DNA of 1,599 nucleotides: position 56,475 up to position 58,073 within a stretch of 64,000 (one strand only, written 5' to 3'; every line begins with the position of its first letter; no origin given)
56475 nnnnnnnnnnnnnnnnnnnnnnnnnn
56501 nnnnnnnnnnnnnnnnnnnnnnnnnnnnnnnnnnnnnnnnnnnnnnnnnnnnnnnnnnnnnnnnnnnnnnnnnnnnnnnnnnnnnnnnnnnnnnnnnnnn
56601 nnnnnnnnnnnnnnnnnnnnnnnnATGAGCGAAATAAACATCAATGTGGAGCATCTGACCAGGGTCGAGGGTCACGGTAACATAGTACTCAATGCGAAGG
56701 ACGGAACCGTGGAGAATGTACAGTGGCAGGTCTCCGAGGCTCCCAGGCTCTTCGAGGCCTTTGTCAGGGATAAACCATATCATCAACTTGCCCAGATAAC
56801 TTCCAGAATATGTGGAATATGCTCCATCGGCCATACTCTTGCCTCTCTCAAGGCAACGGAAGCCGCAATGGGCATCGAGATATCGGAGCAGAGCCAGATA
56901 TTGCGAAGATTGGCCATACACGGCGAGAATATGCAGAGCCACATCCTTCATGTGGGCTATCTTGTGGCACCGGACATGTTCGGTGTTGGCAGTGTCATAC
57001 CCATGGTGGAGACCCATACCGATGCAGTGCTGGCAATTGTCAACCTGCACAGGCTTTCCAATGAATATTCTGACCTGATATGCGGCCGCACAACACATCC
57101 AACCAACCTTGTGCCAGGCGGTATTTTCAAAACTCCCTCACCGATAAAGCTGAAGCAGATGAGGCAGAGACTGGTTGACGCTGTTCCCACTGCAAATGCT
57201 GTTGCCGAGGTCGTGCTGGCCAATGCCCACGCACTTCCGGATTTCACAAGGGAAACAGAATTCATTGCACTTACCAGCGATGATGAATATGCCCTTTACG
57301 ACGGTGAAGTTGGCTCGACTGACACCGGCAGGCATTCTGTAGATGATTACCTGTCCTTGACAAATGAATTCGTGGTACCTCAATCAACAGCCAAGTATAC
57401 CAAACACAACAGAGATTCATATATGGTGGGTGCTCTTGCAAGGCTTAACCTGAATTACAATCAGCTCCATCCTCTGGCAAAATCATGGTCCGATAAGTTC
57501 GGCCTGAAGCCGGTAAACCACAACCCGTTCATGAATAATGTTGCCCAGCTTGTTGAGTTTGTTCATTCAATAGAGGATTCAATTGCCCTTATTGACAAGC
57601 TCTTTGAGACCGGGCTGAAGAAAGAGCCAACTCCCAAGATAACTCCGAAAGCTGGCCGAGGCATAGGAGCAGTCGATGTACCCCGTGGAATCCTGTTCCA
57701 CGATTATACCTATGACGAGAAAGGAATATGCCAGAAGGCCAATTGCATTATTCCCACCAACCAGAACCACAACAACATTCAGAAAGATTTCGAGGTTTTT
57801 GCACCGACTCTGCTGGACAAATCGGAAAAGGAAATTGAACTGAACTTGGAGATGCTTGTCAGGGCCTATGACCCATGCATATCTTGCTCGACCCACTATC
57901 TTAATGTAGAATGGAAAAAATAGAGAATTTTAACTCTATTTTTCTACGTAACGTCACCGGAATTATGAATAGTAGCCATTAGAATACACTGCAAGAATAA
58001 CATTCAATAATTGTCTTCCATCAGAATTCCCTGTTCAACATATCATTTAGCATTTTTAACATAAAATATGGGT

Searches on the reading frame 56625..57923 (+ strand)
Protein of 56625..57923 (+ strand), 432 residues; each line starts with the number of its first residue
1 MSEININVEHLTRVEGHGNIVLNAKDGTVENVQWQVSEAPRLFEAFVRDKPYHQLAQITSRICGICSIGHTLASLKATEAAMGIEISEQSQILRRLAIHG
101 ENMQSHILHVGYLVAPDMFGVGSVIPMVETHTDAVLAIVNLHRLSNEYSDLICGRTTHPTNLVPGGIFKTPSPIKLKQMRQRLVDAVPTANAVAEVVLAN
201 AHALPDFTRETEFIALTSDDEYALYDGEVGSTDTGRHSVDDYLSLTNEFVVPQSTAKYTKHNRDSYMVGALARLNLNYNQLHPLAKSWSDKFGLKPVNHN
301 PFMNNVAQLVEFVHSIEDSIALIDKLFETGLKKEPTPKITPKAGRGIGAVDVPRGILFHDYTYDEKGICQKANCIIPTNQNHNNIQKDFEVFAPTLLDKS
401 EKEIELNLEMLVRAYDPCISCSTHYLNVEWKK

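Call 58: search_protein_families(library=pfam, proteins=[window:56625-57923:+], max_evalue=0.00001)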
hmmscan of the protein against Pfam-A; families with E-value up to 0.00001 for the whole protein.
window:56625-57923:+ (432 aa): 1 family
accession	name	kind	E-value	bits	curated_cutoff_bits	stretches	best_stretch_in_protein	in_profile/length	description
PF00374.24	NiFeSe_Hases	-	2.1e-27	96.7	25.8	2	41-126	1-86/508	Nickel-dependent hydrogenase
